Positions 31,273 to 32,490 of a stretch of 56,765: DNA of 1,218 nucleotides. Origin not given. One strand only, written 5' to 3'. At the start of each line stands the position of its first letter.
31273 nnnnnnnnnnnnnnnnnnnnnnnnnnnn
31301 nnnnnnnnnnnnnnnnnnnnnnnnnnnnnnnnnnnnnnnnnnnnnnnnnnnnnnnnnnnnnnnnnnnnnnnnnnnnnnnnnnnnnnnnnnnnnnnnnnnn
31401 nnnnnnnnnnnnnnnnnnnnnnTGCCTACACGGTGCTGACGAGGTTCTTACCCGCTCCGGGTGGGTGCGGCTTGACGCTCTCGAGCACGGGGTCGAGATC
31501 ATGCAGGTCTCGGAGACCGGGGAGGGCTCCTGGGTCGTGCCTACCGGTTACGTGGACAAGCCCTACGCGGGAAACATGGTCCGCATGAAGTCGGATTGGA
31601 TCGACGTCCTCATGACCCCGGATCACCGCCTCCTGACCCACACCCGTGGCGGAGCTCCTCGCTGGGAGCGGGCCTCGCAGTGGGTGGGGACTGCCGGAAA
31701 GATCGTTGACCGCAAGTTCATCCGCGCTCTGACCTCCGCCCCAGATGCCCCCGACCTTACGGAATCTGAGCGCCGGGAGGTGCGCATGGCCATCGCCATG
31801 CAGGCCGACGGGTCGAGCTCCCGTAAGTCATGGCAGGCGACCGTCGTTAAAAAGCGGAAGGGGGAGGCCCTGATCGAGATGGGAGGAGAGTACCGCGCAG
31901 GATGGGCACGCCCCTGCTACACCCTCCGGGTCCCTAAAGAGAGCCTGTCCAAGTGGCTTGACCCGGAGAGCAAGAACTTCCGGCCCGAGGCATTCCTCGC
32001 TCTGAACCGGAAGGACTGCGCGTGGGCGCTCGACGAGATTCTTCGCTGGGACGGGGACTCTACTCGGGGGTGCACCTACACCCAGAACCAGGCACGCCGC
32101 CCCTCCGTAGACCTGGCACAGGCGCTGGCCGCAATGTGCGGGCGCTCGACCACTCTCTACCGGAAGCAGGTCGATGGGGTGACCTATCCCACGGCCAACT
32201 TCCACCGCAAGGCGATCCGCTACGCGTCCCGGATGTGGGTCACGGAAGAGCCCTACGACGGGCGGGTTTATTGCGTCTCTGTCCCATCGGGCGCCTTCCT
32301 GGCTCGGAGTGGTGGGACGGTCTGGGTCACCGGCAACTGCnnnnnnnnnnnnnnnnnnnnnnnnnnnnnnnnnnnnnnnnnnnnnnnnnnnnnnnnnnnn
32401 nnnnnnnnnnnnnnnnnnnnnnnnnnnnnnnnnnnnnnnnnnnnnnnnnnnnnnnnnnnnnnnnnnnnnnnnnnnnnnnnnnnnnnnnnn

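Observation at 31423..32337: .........-type intein inserted in the DNA polymerase between PNLQQ and motif A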

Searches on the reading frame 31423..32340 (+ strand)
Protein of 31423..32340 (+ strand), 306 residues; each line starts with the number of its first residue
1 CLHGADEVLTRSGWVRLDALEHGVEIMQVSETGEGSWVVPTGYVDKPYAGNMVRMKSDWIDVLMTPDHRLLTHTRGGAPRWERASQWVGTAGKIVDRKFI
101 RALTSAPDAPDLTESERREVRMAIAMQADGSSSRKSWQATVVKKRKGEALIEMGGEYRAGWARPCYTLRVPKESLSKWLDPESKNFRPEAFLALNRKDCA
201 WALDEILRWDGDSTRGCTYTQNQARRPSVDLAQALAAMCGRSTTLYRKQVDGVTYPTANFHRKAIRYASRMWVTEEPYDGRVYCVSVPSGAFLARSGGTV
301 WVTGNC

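Call 3: search_protein_families(library=pfam, proteins=[window:31423-32340:+], max_evalue=1)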
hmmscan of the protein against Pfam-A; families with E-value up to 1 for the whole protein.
window:31423-32340:+ (306 aa): 0 families

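Call 5: search_solved_structures(query=window:31423-32340:+, max_evalue=10, show_alignments=3)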
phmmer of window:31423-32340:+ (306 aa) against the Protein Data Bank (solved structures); distinct sequences matched with E-value up to 10: 2.
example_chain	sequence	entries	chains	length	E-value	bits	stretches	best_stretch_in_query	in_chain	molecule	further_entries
9ui4_C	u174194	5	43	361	0.92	11.8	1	149-253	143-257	DNA repair protein RAD51 homolog 1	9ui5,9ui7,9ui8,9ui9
1vz0_A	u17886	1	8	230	1.2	11.4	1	109-213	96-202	Chromosome-partitioning protein Spo0J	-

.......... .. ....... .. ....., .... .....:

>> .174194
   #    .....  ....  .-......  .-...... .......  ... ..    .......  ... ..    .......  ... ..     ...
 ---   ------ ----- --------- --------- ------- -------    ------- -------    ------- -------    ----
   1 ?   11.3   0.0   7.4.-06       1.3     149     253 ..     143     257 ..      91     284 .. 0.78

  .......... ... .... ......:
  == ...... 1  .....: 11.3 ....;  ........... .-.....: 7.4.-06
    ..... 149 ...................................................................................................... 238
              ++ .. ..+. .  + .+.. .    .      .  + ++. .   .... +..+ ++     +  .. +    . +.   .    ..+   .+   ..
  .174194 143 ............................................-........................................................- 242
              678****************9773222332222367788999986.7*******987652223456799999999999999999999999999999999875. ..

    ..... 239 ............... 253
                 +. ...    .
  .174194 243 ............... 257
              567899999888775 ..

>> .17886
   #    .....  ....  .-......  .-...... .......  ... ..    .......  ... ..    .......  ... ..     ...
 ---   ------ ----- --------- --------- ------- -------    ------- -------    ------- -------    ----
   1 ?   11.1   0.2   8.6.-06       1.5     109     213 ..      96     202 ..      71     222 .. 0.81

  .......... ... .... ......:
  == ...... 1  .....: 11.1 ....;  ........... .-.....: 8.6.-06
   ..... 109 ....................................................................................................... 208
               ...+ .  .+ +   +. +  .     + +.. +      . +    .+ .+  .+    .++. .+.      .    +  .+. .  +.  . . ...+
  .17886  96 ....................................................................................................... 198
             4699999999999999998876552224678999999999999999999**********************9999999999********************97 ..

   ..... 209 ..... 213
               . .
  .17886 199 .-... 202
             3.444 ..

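Call 7: search_protein_families(library=ncbifam, proteins=[window:31423-32340:+], max_evalue=10)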
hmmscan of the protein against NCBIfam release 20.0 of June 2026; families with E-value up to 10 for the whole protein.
window:31423-32340:+ (306 aa): 1 family
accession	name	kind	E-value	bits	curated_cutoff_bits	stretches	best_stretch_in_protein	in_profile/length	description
NF011418.0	PRK14845.1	equivalog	0.18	9.5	756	1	23-85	64-122/1049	translation initiation factor IF-2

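Call 8: search_protein_families(library=phrogs, proteins=[window:31423-32340:+], max_evalue=1)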
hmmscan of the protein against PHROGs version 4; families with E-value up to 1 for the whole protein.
window:31423-32340:+ (306 aa): 3 families
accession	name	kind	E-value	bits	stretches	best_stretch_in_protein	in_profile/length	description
phrog_32482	-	other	1.6e-08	34.7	2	279-305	379-405/589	PhoH-like phosphate starvation-inducible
phrog_85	-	DNA, RNA and nucleotide metabolism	1.5e-06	28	1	2-141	90-227/866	thymidylate synthase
phrog_12229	-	DNA, RNA and nucleotide metabolism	6.6e-05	22.5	1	3-304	151-470/577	ribonucleotide reductase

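Call 10: find_homologous_proteins(query=window:31423-32340:+, max_evalue=0.001)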
Query window:31423-32340:+: 2036 candidates shared short words with the query, none scored E <= 0.001.

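Call 14: search_dna_similar(query=window:31423-32340:+, collection=phages, mode=protein, max_evalue=10, max_rows=40)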
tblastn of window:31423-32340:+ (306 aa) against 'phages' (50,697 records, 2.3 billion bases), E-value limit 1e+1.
Records with a match: 474; places in all: 495; records where one place covers at least 80% of the query: 242.
Best place of each record, by identity: <60% 474.
By first word of the organism name: Mycobacterium 228; Vibrio 87; Staphylococcus 43; Escherichia 17; Salmonella 17; Pseudomonas 11; Erwinia 9; Klebsiella 8; Corynebacterium 6; Prevotella 6; and 18 more.
By host as written in the record: Mycobacterium smegmatis mc2 155 175; - 103; Mycobacterium smegmatis mc#155 32; Staphylococcus aureus 15; Erwinia amylovora 9; Pseudomonas syringae pv. porri LMG 28495 8; Escherichia coli 7; Mycobacterium sp. 7; and 60 more.
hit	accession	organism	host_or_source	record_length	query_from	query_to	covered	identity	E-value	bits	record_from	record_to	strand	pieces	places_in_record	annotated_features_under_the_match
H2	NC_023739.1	Mycobacterium phage BillKnuckles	Mycobacterium smegmatis mc2 155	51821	1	306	100%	31.0%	1e-17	89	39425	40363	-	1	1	54: DNA primase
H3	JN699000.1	Mycobacterium phage BillKnuckles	Mycobacterium smegmatis mc2 155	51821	1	306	100%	31.0%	1e-17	89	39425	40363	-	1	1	54: DNA primase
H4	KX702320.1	Mycobacterium phage Bigfoot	Mycobacterium smegmatis mc2 155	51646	1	306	100%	30.0%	3e-18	91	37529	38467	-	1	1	DNA primase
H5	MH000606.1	Mycobacterium phage Fascinus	Mycobacterium smegmatis mc2 155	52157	1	306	100%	30.0%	3e-18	91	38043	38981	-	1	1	51: DNA primase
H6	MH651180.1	Mycobacterium phage Maroc7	Mycobacterium smegmatis mc2 155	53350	1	306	100%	30.0%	3e-18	91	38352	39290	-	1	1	53: DNA primase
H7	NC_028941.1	Mycobacterium phage Turj99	Mycobacterium smegmatis mc2 155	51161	1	306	100%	30.0%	7e-18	90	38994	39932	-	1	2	intein-containing topoisomerase primase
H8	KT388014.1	Mycobacterium phage Turj99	Mycobacterium smegmatis mc2 155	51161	1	306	100%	30.0%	7e-18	90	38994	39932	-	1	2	intein-containing topoisomerase primase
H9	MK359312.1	Mycobacterium phage Fushigi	Mycobacterium smegmatis mc2 155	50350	1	306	100%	30.0%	9e-18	89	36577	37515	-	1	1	53: DNA primase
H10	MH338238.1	Mycobacterium phage Michley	Mycobacterium smegmatis mc2 155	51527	1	306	100%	30.0%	9e-18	89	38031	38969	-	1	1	54: DNA primase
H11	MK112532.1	Mycobacterium phage Bones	Mycobacterium smegmatis mc2 155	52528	1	306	100%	30.0%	2e-17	89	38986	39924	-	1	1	55: DNA primase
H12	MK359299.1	Mycobacterium phage Petp2012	Mycobacterium smegmatis mc2 155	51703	1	306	100%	29.7%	1e-17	89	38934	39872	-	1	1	56: DNA primase/polymerase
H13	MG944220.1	Mycobacterium phage Ruotula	Mycobacterium smegmatis mc2 155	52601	1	306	100%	29.7%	2e-17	88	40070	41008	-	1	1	57: DNA primase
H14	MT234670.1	Pseudanabaena phage PA-SR01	Pseudanabaena sp. KCZY-C8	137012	1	306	100%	29.5%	4e-22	102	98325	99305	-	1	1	ribonucleotide-diphosphate reductase subunit beta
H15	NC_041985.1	Mycobacterium phage Switzer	Mycobacterium smegmatis mc2 155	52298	1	306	100%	29.0%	4e-17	87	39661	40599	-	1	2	56: PhoH-like phosphate starvation-inducible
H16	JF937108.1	Mycobacterium phage Switzer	Mycobacterium smegmatis mc2 155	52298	1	306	100%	29.0%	4e-17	87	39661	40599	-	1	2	56: DNA primase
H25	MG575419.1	Proteus phage vB_PmiP_RS8pmA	Proteus mirabilis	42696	1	306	100%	27.4%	3e-23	105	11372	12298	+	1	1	hypothetical protein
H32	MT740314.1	Escherichia phage JEP1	Escherichia coli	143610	1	306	100%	26.4%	2e-19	95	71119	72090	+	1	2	DNA polymerase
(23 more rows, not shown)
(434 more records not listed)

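Call 21: search_protein_representatives(protein=window:31423-32340:+)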
Query: 306 residues. Proteins with E-value up to 0.001 (for the whole library): 4760; up to 1e-10: 1148; up to 1e-30: 32. The best 150 are listed.
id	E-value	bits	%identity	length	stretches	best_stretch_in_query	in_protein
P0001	3.6e-70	253.0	49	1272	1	1-306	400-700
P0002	9.7e-60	218.7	44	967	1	1-306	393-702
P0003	8.3e-56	205.8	41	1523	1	1-306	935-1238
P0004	4.1e-48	180.5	39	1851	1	1-305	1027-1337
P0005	1.1e-47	179.2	39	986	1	1-305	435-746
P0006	1.3e-47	178.9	38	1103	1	1-306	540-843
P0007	6.7e-47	176.5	38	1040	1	5-306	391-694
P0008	4.2e-43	164.1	38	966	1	1-305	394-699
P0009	4.9e-43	163.8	38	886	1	4-305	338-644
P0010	2.0e-42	161.8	30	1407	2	1-303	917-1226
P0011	3.2e-42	161.1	32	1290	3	3-306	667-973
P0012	2.6e-41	158.1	34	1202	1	1-306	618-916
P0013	4.9e-41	157.3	34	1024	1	3-306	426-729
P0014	1.9e-40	155.3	35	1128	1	1-306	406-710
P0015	4.8e-40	154.0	39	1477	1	1-305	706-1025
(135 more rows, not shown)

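Call 24: predict_structure(protein=window:31423-32340:+)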
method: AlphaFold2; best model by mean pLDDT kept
length: 306 residues; sequences in the alignment: 1
mean_pLDDT: 36.6   pTM: 0.28
mean pLDDT of the five models: 36.6, 30.8, 28.9, 27.8, 27.0
residues with pLDDT >= 90: 0; 70-90: 0; 50-70: 31; < 50: 275
segments of 3 or more residues with pLDDT < 50: 1-140, 154-167, 188-306
pLDDT, mean of each block of 10 residues (from residue 1): 29 32 31 33 28 30 35 36 37 30 33 41 39 40 55 42 43 59 50 41 43 31 34 42 33 29 30 32 32 32 29
secondary structure, 60 per line:
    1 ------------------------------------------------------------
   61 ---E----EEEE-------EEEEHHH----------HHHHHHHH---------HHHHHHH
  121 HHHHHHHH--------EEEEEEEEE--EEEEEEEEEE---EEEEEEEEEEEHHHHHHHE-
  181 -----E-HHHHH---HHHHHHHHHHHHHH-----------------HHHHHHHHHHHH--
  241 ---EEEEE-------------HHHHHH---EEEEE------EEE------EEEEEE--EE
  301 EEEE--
elements in order: E69-72 E80-83 H97-104 H114-128 E137-145 E148-157 E161-171 H172-178 H188-192 H196-209 H227-238 E244-248 H262-267 E271-275 E282-284 E291-296 E299-304

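Call 28: search_solved_structures(query=A1, max_evalue=1, show_alignments=3)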
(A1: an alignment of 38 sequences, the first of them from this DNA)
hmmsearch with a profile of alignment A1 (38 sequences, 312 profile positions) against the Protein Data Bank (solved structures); distinct sequences matched with E-value up to 1: 25.
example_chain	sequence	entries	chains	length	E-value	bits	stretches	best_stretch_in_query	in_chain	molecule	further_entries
6zgq_A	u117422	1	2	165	3.9e-07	32.9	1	6-89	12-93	AceL NrdHF-1-1 Intein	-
2jmz_A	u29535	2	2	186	0.034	16.6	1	42-77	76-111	Hypothetical protein MJ0781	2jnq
3jbn_AK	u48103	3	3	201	0.042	16.3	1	139-209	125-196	60S ribosomal protein uL13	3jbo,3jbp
7qsu_A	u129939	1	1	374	0.058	15.9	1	15-278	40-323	V-ATPase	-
7qss_A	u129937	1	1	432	0.075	15.5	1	15-282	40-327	V-type ATP synthase alpha chain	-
3j79_K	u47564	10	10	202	0.093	15.2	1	139-209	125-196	60S ribosomal protein uL13 | 60S ribosomal protein L13, putative | 60S ribosomal protein L13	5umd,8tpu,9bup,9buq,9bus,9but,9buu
3ifj_A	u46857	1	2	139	0.1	15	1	3-38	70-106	Endonuclease PI-MtuI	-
2in0_A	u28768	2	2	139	0.11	14.9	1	3-38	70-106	Endonuclease PI-MtuI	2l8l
2in9_A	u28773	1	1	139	0.11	14.9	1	3-38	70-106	Endonuclease PI-MtuI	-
3igd_A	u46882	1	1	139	0.11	14.9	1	3-38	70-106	Endonuclease PI-MtuI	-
5k08_A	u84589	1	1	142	0.12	14.8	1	3-38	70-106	RecA mini intein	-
2in8_A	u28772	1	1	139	0.12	14.8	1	3-38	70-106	Endonuclease PI-MtuI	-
5i0a_A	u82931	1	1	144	0.12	14.8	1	3-38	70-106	Intein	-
2imz_A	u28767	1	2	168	0.14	14.6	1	3-30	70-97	Endonuclease PI-MtuI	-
7cfv_A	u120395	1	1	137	0.25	13.8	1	3-72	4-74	Spl DnaX mini-intein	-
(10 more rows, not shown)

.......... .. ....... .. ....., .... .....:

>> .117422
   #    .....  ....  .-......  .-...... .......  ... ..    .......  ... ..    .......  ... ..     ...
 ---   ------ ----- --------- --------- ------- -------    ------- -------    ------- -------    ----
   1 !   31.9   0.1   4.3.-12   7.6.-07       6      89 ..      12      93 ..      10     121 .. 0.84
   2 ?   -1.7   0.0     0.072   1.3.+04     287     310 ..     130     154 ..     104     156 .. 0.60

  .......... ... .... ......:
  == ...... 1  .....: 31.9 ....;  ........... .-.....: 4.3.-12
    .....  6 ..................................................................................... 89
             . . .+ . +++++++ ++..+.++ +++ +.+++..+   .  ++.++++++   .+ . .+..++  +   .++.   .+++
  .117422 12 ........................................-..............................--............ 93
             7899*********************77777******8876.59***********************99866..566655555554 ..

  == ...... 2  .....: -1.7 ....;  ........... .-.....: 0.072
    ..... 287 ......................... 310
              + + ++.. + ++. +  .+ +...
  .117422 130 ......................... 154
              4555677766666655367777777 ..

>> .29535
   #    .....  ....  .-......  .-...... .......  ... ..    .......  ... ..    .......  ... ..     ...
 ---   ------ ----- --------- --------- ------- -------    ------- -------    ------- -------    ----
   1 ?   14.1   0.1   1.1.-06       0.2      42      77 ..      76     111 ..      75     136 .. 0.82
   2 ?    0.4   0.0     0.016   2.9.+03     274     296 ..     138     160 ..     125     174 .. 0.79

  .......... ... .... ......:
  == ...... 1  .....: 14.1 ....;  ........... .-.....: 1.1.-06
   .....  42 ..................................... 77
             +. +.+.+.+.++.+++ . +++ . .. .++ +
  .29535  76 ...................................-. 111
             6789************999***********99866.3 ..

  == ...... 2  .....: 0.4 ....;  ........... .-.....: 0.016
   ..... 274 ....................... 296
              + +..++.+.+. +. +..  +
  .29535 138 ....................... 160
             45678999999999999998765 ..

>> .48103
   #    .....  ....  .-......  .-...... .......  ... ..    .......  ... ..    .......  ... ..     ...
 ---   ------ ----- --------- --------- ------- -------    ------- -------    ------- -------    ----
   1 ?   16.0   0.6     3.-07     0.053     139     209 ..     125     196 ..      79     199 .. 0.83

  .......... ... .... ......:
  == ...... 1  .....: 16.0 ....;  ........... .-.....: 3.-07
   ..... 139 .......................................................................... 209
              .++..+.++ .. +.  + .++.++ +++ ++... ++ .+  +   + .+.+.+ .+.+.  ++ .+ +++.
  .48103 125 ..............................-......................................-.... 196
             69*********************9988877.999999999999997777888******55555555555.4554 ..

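Call 43: predict_structure(alignment_id=A1)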
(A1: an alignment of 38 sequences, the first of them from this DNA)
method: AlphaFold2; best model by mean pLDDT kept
length: 306 residues; sequences in the alignment: 38
mean_pLDDT: 95.5   pTM: 0.92
mean pLDDT of the five models: 95.5, 95.2, 95.1, 94.8, 94.0
residues with pLDDT >= 90: 279; 70-90: 25; 50-70: 2; < 50: 0
segments of 3 or more residues with pLDDT < 50: none
pLDDT, mean of each block of 10 residues (from residue 1): 98 98 98 97 98 94 97 96 93 84 90 97 98 95 94 92 93 97 97 96 96 91 98 98 97 97 92 96 98 98 94
secondary structure, 60 per line:
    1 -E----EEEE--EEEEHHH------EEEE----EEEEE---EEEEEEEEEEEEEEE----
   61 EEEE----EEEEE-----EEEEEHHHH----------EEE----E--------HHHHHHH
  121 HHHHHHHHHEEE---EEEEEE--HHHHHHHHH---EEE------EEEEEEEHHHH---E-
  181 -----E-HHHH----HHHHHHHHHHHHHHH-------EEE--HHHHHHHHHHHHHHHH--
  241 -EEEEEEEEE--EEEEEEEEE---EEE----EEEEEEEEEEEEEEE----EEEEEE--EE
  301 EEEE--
elements in order: E7-10 E13-16 E26-29 E34-38 E42-56 E61-64 E69-73 E79-83 H84-87 E98-100 H114-129 E130-132 E136-141 H144-152 E156-158 E165-171 H172-175 H188-191 H196-210 E218-220 H223-238 E242-250 E253-261 E265-267 E272-286 E291-296 E299-304

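Call 46: fold_search(model_id=the predicted structure, library=pdb)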
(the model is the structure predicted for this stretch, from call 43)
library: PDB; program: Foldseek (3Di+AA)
matches with E <= 10: 583; with E <= 0.001: 19
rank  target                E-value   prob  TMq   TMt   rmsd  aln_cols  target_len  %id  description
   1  7qsu                  3.8e-13  1.00  0.68  0.59   5.4       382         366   15  Crystal structure of homing endonuclease-associated TliVMA intein (C1A, d333-339) (released 2022-03-30)
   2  7qst                  1.2e-10  1.00  0.60  0.52   6.2       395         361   11  Crystal structure of homing endonuclease-associated PhoVMA intein (C1A) (released 2022-03-30)
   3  7qss                  1.5e-10  1.00  0.68  0.51   6.3       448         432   13  Crystal structure of homing endonuclease-associated TliVMA intein (C1A) (released 2022-03-30)
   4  1ef0_A                2.5e-10  1.00  0.54  0.41   9.7       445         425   13  CRYSTAL STRUCTURE OF PI-SCEI MINIPRECURSOR (released 2000-06-07)
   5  1dq3                  1.6e-09  1.00  0.71  0.50   5.8       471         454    8  CRYSTAL STRUCTURE OF AN ARCHAEAL INTEIN-ENCODED HOMING ENDONUCLEASE PI-PFUI (released 2000-07-05)
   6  1vde_A                3.0e-09  1.00  0.57  0.44   9.7       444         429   14  PI-SCEI, A HOMING ENDONUCLEASE WITH PROTEIN SPLICING ACTIVITY (released 1998-04-08)
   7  1jva_B                1.6e-08  1.00  0.57  0.43   9.8       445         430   11  CRYSTAL STRUCTURE OF THE VMA1-DERIVED ENDONUCLEASE BEARING THE N AND C EXTEIN PROPEPTIDES (released 2002-08-29)
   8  1vde_B                2.1e-08  1.00  0.59  0.45   7.4       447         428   12  PI-SCEI, A HOMING ENDONUCLEASE WITH PROTEIN SPLICING ACTIVITY (released 1998-04-08)
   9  1jva_A                2.2e-08  1.00  0.54  0.42  10.3       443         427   11  CRYSTAL STRUCTURE OF THE VMA1-DERIVED ENDONUCLEASE BEARING THE N AND C EXTEIN PROPEPTIDES (released 2002-08-29)
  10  1um2_A                1.0e-07  1.00  0.56  0.44  10.0       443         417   11  Crystal Structure of the Vma1-Derived Endonuclease with the Ligated Extein Segment (released 2004-09-22)
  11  1ef0_B                5.2e-07  1.00  0.49  0.41  10.0       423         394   12  CRYSTAL STRUCTURE OF PI-SCEI MINIPRECURSOR (released 2000-06-07)
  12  1um2_B                5.5e-07  1.00  0.61  0.47   9.0       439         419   12  Crystal Structure of the Vma1-Derived Endonuclease with the Ligated Extein Segment (released 2004-09-22)
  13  2cw7                  1.7e-06  1.00  0.61  0.38   9.7       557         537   10  Crystal structure of intein homing endonuclease II (released 2006-04-18)
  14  6zgq_A                5.9e-06  1.00  0.37  0.71  10.3       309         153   10  AceL NrdHF class 3 split intein GSH linked splice inactive variant - C124A, N146A (released 2020-09-16)
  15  6zgq_B                1.2e-05  1.00  0.37  0.72  12.4       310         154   11  AceL NrdHF class 3 split intein GSH linked splice inactive variant - C124A, N146A (released 2020-09-16)
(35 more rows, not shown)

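Call 63: get_annotated_region(hit=H25, flank=1500)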
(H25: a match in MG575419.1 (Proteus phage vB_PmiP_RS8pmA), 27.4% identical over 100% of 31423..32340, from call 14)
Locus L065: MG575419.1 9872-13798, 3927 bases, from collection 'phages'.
description: Proteus phage vB_PmiP_RS8pmA, complete genome.
organism: Proteus phage vB_PmiP_RS8pmA (NCBI taxid 2250314)
taxonomy: Viruses; Duplodnaviria; Heunggongvirae; Uroviricota; Caudoviricetes; Autographiviridae; Slopekvirinae; Novosibovirus
host: Proteus mirabilis; source: municipal wastewater; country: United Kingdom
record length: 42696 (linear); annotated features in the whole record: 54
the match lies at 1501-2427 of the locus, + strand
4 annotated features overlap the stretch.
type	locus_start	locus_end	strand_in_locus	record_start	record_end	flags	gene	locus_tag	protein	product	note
CDS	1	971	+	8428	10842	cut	-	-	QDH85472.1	DNA polymerase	ORF19; DNA polymerase gb_AIW03089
CDS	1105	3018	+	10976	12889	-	-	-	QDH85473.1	hypothetical protein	ORF20; Unknown phage related gb_AGZ17262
CDS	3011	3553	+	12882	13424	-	-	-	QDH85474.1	nucleotide/nucleoside kinase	ORF21; Nucleotide/nucleoside kinase gb_AIW03091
CDS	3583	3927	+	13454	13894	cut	-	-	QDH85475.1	hypothetical protein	ORF22; Unknown phage related gb_AGZ17264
